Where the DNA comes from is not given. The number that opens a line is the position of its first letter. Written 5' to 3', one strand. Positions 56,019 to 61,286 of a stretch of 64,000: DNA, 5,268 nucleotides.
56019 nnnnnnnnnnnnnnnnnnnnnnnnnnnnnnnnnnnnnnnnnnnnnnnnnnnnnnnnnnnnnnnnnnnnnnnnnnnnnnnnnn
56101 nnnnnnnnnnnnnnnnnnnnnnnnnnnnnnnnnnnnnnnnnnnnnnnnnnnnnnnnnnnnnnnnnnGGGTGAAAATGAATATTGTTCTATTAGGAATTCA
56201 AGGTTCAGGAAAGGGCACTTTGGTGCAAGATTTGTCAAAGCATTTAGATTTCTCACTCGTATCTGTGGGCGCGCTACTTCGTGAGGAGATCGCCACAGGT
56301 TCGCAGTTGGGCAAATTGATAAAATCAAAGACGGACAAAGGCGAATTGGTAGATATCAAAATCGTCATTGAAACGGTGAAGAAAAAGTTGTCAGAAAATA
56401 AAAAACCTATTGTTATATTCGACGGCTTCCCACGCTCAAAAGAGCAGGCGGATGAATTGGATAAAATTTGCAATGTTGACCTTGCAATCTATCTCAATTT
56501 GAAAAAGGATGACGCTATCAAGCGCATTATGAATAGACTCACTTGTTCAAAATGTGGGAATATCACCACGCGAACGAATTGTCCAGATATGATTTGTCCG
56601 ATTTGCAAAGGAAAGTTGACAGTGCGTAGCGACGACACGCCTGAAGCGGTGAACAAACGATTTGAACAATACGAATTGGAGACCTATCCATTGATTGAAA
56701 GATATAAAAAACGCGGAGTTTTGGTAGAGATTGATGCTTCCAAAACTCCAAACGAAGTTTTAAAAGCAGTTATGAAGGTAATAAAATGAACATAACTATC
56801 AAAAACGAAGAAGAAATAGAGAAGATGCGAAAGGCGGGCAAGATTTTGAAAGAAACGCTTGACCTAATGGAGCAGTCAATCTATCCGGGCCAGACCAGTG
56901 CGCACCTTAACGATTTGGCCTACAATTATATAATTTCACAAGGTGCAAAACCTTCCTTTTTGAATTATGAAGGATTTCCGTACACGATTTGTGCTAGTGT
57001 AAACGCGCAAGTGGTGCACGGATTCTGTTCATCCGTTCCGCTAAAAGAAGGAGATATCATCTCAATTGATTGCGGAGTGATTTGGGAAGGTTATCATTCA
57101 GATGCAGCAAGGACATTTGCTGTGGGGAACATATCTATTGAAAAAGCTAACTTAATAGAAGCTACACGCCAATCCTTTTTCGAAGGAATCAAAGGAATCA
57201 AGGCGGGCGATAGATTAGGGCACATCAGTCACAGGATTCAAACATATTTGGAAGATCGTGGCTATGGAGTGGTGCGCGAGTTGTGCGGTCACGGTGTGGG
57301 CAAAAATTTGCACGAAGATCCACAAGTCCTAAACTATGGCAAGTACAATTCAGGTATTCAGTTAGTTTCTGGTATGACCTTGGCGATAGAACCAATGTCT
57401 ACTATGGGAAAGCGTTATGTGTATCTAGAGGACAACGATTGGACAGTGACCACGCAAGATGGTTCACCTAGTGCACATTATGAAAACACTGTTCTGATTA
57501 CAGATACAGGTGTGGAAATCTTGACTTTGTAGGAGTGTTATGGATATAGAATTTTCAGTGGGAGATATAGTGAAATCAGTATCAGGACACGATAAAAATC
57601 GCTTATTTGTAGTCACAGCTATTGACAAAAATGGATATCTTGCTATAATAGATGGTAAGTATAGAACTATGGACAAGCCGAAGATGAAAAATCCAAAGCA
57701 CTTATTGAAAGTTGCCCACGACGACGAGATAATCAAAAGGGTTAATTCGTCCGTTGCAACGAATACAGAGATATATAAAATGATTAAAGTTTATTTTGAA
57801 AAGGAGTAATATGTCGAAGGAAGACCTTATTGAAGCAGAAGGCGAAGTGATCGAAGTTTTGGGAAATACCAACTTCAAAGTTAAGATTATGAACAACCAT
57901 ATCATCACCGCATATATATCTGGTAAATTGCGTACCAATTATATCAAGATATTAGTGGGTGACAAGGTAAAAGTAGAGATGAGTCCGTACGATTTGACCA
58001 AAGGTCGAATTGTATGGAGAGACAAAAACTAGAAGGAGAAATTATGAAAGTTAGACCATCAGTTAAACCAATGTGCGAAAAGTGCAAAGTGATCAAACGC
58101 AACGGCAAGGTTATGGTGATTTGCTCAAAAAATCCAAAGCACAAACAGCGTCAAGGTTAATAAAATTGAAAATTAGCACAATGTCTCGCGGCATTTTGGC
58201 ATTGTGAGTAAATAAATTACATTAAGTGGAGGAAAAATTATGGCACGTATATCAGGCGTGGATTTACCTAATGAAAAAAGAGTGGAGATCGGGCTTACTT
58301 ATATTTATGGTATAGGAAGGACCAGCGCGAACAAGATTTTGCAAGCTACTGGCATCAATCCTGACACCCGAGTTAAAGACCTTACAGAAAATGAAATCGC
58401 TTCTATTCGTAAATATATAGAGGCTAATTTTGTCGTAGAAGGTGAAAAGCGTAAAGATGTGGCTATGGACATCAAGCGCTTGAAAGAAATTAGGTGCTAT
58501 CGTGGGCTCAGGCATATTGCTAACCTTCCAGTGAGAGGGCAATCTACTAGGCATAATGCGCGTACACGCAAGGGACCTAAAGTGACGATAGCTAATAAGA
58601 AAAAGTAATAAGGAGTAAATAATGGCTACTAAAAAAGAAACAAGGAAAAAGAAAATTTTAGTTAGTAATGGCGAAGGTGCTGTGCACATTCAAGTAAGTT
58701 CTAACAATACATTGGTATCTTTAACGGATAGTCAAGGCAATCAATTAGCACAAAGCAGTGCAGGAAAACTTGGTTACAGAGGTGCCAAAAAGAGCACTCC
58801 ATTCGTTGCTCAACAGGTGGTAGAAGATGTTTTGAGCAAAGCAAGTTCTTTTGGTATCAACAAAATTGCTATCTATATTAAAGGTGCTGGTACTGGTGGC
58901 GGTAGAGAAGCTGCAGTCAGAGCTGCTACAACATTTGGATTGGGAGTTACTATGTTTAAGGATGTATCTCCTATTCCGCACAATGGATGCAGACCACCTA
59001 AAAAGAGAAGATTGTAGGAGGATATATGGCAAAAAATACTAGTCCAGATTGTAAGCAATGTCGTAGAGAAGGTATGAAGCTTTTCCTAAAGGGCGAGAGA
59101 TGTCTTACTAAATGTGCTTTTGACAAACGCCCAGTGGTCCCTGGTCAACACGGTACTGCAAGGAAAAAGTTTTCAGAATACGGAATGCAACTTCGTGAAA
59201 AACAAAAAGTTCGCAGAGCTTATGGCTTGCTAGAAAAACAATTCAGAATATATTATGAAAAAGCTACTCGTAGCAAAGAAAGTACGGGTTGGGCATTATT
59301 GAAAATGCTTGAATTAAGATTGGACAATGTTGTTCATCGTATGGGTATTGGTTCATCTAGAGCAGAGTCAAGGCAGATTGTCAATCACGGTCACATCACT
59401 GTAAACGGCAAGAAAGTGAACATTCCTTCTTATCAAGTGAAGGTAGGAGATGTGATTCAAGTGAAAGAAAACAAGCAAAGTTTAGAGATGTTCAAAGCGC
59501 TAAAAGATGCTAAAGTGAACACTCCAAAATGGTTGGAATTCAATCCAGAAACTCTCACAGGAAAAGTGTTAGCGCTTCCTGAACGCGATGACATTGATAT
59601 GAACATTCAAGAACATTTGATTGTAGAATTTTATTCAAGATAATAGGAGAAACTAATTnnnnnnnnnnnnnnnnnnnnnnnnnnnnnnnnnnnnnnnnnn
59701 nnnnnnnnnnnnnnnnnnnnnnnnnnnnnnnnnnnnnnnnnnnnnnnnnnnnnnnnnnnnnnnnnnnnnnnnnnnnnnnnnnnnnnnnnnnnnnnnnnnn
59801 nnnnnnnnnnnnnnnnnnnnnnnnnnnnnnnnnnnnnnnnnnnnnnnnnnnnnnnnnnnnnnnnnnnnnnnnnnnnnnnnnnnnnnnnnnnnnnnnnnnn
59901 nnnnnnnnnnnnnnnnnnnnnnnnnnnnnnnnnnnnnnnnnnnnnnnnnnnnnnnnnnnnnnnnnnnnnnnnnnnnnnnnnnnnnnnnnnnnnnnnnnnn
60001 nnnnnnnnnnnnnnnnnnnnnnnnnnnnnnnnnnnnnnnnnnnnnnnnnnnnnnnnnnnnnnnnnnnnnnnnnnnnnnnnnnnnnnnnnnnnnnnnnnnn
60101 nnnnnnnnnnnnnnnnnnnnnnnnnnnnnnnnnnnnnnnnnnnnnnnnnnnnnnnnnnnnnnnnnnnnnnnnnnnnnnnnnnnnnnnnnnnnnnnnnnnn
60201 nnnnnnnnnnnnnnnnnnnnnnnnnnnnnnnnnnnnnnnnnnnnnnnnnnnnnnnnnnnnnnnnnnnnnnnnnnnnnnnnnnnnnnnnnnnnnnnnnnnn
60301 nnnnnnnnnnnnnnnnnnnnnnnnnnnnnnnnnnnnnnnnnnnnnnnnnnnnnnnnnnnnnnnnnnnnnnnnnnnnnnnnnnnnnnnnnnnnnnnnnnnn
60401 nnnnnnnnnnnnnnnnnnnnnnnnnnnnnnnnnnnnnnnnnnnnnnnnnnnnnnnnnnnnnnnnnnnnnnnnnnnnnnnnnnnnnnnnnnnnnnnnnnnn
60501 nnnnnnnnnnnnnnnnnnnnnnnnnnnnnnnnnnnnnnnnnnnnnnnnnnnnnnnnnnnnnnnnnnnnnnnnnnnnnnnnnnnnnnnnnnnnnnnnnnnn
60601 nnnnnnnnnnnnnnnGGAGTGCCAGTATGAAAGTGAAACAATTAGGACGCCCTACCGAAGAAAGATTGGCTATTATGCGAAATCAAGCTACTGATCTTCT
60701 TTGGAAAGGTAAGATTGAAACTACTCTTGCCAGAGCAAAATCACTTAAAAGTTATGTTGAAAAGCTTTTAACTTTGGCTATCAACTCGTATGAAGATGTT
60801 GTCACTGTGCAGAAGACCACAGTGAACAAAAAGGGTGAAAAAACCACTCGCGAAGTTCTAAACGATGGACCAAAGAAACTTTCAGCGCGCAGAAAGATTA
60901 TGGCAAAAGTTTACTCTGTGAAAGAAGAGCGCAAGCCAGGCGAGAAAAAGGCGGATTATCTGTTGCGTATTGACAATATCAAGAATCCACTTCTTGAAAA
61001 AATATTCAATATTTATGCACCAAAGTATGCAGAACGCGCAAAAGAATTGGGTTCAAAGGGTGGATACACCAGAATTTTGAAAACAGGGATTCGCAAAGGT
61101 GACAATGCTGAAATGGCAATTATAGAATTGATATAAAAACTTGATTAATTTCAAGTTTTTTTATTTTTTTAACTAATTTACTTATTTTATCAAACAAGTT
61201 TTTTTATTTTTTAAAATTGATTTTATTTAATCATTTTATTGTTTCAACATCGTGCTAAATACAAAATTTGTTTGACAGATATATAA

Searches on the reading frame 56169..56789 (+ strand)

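Call 69: search_protein_families(library=pfam, proteins=[window:56169-56789:+], max_evalue=0.00001)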
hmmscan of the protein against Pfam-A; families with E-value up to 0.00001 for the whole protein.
window:56169-56789:+ (206 aa): 3 families
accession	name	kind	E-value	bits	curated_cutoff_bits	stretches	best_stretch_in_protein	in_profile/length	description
PF00406.28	ADK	-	6.1e-35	121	26.8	1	7-183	1-150/151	Adenylate kinase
PF13207.12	AAA_17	-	2.1e-20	73.8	27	1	8-123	1-122/136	AAA domain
PF13238.12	AAA_18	-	6.5e-08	33.5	29.4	1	5-125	1-113/128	AAA domain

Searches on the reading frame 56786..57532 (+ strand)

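Call 69: search_protein_families(library=pfam, proteins=[window:56786-57532:+], max_evalue=0.00001)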
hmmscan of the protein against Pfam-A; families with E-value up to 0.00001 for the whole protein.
window:56786-57532:+ (248 aa): 1 family
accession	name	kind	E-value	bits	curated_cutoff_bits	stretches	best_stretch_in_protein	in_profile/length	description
PF00557.29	Peptidase_M24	-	2e-48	165.4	23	1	12-240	1-208/208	Metallopeptidase family M24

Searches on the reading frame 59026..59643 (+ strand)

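Call 69: search_protein_families(library=pfam, proteins=[window:59026-59643:+], max_evalue=0.00001)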
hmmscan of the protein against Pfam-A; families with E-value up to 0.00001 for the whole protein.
window:59026-59643:+ (205 aa): 2 families
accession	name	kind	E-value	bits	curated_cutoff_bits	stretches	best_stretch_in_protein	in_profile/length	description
PF00163.24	Ribosomal_S4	-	1.3e-30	106.4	23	1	3-96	1-95/95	Ribosomal protein S4/S9 N-terminal domain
PF01479.30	S4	-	2e-21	75.8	22.8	1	97-144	1-48/48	S4 domain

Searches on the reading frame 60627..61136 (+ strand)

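Call 69: search_protein_families(library=pfam, proteins=[window:60627-61136:+], max_evalue=0.00001)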
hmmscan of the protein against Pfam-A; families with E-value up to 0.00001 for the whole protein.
window:60627-61136:+ (169 aa): 1 family
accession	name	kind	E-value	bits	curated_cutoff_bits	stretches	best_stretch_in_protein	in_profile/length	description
PF01196.24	Ribosomal_L17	-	1.3e-24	87.4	27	1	16-169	1-97/97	Ribosomal protein L17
